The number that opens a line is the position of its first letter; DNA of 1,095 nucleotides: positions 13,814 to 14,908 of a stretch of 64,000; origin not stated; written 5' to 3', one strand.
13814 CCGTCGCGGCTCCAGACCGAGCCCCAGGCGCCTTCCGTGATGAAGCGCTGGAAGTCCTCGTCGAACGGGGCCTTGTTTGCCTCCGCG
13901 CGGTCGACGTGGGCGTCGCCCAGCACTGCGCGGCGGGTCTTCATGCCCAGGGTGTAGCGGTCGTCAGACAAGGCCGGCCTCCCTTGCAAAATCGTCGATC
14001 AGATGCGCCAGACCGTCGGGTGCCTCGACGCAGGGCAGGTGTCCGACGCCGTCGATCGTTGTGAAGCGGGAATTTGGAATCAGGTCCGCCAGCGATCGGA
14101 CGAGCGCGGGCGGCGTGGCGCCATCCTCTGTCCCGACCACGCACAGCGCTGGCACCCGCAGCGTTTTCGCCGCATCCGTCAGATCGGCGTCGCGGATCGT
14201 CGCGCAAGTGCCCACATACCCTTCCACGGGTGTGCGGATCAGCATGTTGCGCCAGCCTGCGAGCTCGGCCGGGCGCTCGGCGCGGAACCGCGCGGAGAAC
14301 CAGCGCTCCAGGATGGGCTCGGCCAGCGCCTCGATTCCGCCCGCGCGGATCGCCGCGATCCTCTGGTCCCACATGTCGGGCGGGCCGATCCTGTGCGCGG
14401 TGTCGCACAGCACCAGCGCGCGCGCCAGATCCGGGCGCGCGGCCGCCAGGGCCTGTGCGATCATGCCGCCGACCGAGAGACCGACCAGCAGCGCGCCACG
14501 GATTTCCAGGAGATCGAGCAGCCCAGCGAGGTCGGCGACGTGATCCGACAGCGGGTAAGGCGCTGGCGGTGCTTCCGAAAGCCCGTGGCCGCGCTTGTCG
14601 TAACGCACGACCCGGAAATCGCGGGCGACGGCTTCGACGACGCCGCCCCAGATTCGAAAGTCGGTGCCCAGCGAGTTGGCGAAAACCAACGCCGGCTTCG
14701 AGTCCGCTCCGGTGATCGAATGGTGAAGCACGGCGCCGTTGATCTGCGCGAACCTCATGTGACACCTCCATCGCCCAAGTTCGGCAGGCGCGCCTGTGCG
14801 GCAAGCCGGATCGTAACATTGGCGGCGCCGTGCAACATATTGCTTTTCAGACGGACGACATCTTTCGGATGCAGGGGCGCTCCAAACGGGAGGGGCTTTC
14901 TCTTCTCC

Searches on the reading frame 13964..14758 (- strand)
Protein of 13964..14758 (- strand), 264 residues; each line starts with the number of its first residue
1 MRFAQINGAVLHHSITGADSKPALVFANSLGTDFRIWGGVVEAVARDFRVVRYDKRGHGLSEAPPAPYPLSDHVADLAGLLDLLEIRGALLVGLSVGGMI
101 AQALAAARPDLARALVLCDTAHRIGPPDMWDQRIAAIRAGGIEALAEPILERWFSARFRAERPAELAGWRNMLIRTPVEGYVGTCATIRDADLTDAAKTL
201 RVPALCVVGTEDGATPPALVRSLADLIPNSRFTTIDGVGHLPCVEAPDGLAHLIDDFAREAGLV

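Call 3: search_protein_families(library=pfam, proteins=[window:13964-14758:-], max_evalue=1)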
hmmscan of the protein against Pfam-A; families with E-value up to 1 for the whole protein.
window:13964-14758:- (264 aa): 6 families
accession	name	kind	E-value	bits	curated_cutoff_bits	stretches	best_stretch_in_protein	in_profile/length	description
PF00561.26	Abhydrolase_1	-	3.4e-25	89.6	25.8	1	22-247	1-245/245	alpha/beta hydrolase fold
PF12697.13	Abhydrolase_6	-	1.1e-20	75.7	26.3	1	25-251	2-215/217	Alpha/beta hydrolase family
PF12146.15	Hydrolase_4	-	5.7e-15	55.7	27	1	44-243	28-235/239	Serine aminopeptidase, S33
PF03096.20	Ndr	-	2.1e-05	23.8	23.3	1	67-263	78-281/283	Ndr family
PF08386.16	Abhydrolase_4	-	0.00035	21.1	21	1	198-242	32-75/103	TAP-like protein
PF03959.19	FSH1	-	0.1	12.7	21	1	197-237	156-197/211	Serine hydrolase (FSH1)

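Call 18: find_related_loci(query=window:13964-14755:-, collection=genome_contigs, flank=10000)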
Query window:13964-14755:- (263 aa) in genome_contigs; peptide patterns used: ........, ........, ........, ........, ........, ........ (x = any residue, [..] = any of these).
264 stretches matched a pattern; 176 encode a relative of the query (tblastn E <= 1e-3); the best 80 are kept; 80 distinct loci.
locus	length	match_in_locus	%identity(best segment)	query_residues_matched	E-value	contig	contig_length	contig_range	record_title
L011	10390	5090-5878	68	1-263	2e-115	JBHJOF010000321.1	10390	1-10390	MAG: Kiloniellales bacterium isolate al_S5C224 S5Ck119_641391, whole genome shotgun sequence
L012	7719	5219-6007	70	1-263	2e-114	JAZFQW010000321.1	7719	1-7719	MAG: Alphaproteobacteria bacterium isolate MT4bin.16 MT4bin.16_321, whole genome shotgun sequence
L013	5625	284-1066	62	1-261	1e-107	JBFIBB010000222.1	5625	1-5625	MAG: Rhizobiaceae bacterium isolate Mix_sand10.2021.08.G.50 k141_1092902_length_5625_cov_11.5977, whole genome shotgun s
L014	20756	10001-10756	64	5-256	7e-103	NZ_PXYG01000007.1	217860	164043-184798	Zobellella endophytica strain 59N8 ZB100006, whole genome shotgun sequence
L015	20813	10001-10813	59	1-263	2e-101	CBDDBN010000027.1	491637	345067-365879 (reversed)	MAG: Denitrobaculum sp. isolate 4fddff2f-19d8-4516-84eb-570fa45f9fb9 genome assembly, contig: contig_27, whole genome sh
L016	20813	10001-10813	58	1-263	4e-99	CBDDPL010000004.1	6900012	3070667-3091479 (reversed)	MAG: Denitrobaculum sp. isolate 3be665f0-f184-4678-b6b7-05c68c88e287 genome assembly, contig: chromosome_2, whole genome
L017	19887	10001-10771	61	2-258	5e-99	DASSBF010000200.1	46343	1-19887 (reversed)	MAG TPA_asm: Dongiaceae bacterium isolate SMAG_U887 k141_1588245, whole genome shotgun sequence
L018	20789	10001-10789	57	1-263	3e-98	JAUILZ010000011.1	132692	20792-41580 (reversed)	MAG: Gammaproteobacteria bacterium isolate Co_bin.66 NODE_1382_length_132692_cov_1.894308, whole genome shotgun sequence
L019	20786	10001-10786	59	2-263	3e-98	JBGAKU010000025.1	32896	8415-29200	MAG: Geminicoccaceae bacterium isolate MAG_MBR_H10.106 MBRH10-106_opera_contig_4764, whole genome shotgun sequence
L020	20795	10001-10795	58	1-262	2e-97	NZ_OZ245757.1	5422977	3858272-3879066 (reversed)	MAG: Pelagibius sp. isolate 760ca8d6-3f45-411e-84d6-76e93a98b049 chromosome 1, complete sequence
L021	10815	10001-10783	58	2-262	9e-97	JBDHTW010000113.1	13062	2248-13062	MAG: Geminicoccaceae bacterium isolate AS-MICRO-3CA.53 NODE_22679_length_13062_cov_21.955799, whole genome shotgun seque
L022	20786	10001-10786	57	2-263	4e-96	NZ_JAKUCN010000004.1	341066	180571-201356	Microvirga solisilvae strain sex2 contig4, whole genome shotgun sequence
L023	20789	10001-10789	58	1-263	6e-96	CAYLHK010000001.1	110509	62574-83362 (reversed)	MAG TPA_asm: uncultured Rhodovulum sp. isolate SRP344714_co1_136 genome assembly, contig: NODE_419_length_110509_cov_8.1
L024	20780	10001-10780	57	2-261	6e-96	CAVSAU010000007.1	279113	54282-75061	MAG: uncultured Alphaproteobacteria bacterium isolate MFD05747.bin.2.173 genome assembly, contig: contig_2745, whole gen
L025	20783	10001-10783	57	2-262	1e-95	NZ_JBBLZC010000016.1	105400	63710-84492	Benzoatithermus flavus strain SYSU G07066 NODE_16_length_105400_cov_174.421351, whole genome shotgun sequence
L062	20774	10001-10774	58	2-259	7e-89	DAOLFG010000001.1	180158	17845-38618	MAG TPA_asm: Geminicoccus sp. isolate AMR_MDS_0200 NODE_4_length_180158_cov_23.450975, whole genome shotgun sequence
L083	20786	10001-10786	54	2-263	6e-83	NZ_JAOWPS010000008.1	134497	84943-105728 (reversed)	Mesorhizobium sp. YC-39 YC.39_ctg008, whole genome shotgun sequence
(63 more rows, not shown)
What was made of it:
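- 13964..14758 (-): pcaD (3-oxoadipate enol-lactonase), full length. It is the first gene of the pcaD-C-H-G-BKACE-pcaB operon and forms the left border of the scar. Relatives align from residue 1 (call 18).
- Tried and rejected: The pcaD-based scan of 185,579 species genomes gave at best 70% identity (call 18).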

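Call 35: search_protein_families(library=pfam, proteins=[L012:3790-4944:-, L012:4030-5103:+, L012:1562-3064:-, L012:2152-3777:-, L012:3223-3945:+, L012:587-1540:-, L062:7056-10055:-, L062:7035-8921:+, L083:7987-9981:+], max_evalue=0.0001)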
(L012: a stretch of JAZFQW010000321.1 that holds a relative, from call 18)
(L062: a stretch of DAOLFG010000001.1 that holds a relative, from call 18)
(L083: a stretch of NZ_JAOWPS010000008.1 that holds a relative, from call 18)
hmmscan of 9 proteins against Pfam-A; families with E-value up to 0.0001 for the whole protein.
L012:3790-4944:- (384 aa): 0 families

L012:4030-5103:+ (357 aa): 3 families
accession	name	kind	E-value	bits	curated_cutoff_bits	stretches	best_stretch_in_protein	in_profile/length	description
PF22725.1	GFO_IDH_MocA_C3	-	2.2e-24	86.3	27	1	130-264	2-123/124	GFO/IDH/MocA C-terminal domain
PF01408.29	GFO_IDH_MocA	-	4.5e-24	85.9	24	1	5-121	2-120/120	Oxidoreductase family, NAD-binding Rossmann fold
PF02894.22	GFO_IDH_MocA_C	-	9.4e-20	71.8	22.9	1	133-343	1-216/218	Oxidoreductase family, C-terminal alpha/beta domain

L012:1562-3064:- (500 aa): 0 families

L012:2152-3777:- (541 aa): 3 families
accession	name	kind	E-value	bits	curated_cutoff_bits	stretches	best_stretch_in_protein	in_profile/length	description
PF00884.28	Sulfatase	-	6.8e-46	157.4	25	1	22-403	1-300/301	Sulfatase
PF16347.10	SGSH_C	-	1.2e-19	71.4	29.3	1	349-507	1-149/154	N-sulphoglucosamine sulphohydrolase, C-terminal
PF01663.27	Phosphodiest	-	1.4e-07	31.9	23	0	25-93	2-67/342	Type I phosphodiesterase / nucleotide pyrophosphatase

L012:3223-3945:+ (240 aa): 0 families

L012:587-1540:- (317 aa): 1 family
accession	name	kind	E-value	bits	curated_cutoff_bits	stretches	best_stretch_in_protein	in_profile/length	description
PF00351.26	Biopterin_H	-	1.6e-45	156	22.7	1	56-273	60-279/331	Biopterin-dependent aromatic amino acid hydroxylase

L062:7056-10055:- (1000 aa): 3 families
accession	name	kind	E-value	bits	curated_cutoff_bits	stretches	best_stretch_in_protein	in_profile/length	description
PF01261.30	AP_endonuc_2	-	9.2e-42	143.9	31.1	1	397-638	1-244/249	Xylose isomerase-like TIM barrel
PF14696.12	Glyoxalase_5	-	2.1e-30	106.2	27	1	657-789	7-138/139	Hydroxyphenylpyruvate dioxygenase, HPPD, N-terminal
PF00903.31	Glyoxalase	-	8.3e-05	23.4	20.6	0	806-901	2-88/121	Glyoxalase/Bleomycin resistance protein/Dioxygenase superfamily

L062:7035-8921:+ (629 aa): 0 families

L083:7987-9981:+ (665 aa): 3 families
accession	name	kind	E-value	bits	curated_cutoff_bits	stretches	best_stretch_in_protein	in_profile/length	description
PF01261.30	AP_endonuc_2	-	2.4e-44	152.3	31.1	1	50-293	1-246/249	Xylose isomerase-like TIM barrel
PF14696.12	Glyoxalase_5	-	5.1e-36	124.3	27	1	318-453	5-138/139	Hydroxyphenylpyruvate dioxygenase, HPPD, N-terminal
PF13669.12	Glyoxalase_4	-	2.5e-07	31.4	27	0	366-422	48-102/109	Glyoxalase/Bleomycin resistance protein/Dioxygenase superfamily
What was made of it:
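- Closest known: QuiC1. Same: They lie next to pcaD in some genomes (L062, L083; call 35).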

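Call 73: search_protein_families(library=ncbifam, proteins=[window:13964-14758:-], max_evalue=1e-10)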
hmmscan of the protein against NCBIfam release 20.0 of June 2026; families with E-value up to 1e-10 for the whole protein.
window:13964-14758:- (264 aa): 21 families
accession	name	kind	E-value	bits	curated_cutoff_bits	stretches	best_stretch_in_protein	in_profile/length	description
TIGR02427.1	protocat_pcaD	equivalog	1e-98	329.7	255.85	1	11-257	2-249/251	3-oxoadipate enol-lactonase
NF051488.1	bifunc_PcaDC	exception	2.9e-75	253.8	390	1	11-259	2-251/375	bifunctional 3-oxoadipate enol-lactonase/4-carboxymuconolactone decarboxylase PcaDC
NF051487.1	bifunc_PcaCD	exception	4.8e-63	213.7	430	1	16-258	167-411/413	bifunctional 4-carboxymuconolactone decarboxylase/3-oxoadipate enol-lactonase PcaCD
TIGR03056.1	bchO_mg_che_rel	equivalog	2.2e-20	72.8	172.55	1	2-259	9-278/278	alpha/beta fold hydrolase BchO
TIGR01738.1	bioH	equivalog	2.4e-18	66.7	206.95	0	185-257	172-244/245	pimeloyl-ACP methyl ester esterase BioH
NF011457.0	PRK14875.1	equivalog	1.4e-17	63.8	307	1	2-118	113-229/372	acetoin dehydrogenase dihydrolipoyllysine-residue acetyltransferase subunit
TIGR03611.1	RutD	equivalog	1.8e-17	63.5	238.5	1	13-257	3-254/258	pyrimidine utilization protein D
NF052610.1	macro_16_ester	equivalog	3.2e-16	59.5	420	0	47-121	51-128/281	alpha/beta fold macrolide esterase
TIGR01250.1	pro_imino_pep_2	subfamily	1.9e-14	53.9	167.65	0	186-257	216-286/288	proline iminopeptidase-family hydrolase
NF050089.1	i_nPHAscl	equivalog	2.5e-14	53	300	0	36-125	33-122/288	intracellular short-chain-length polyhydroxyalkanoate depolymerase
NF053693.1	esterase_mleCBF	exception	4.3e-14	52.6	564.5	0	49-118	53-125/279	CBF family alpha/beta fold macrolide esterase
NF053684.1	esterase_mleBCA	exception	5.9e-14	51.9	570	0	17-121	19-128/281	BCA family alpha/beta fold macrolide esterase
NF004514.1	PRK05855.1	equivalog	3.9e-13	48.8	455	0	7-84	8-87/578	SDR family oxidoreductase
TIGR02240.1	PHA_depoly_arom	equivalog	5.3e-13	49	250.6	0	19-121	24-125/276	poly(3-hydroxyalkanoate) depolymerase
NF041759.1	mac_hydro_EstT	equivalog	6.5e-13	48.5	450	0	44-121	47-127/278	macrolide hydrolase EstT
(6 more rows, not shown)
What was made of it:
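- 13964..14758 (-): TIGR02427 329.7 bits (cut-off 255.85), call 73.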
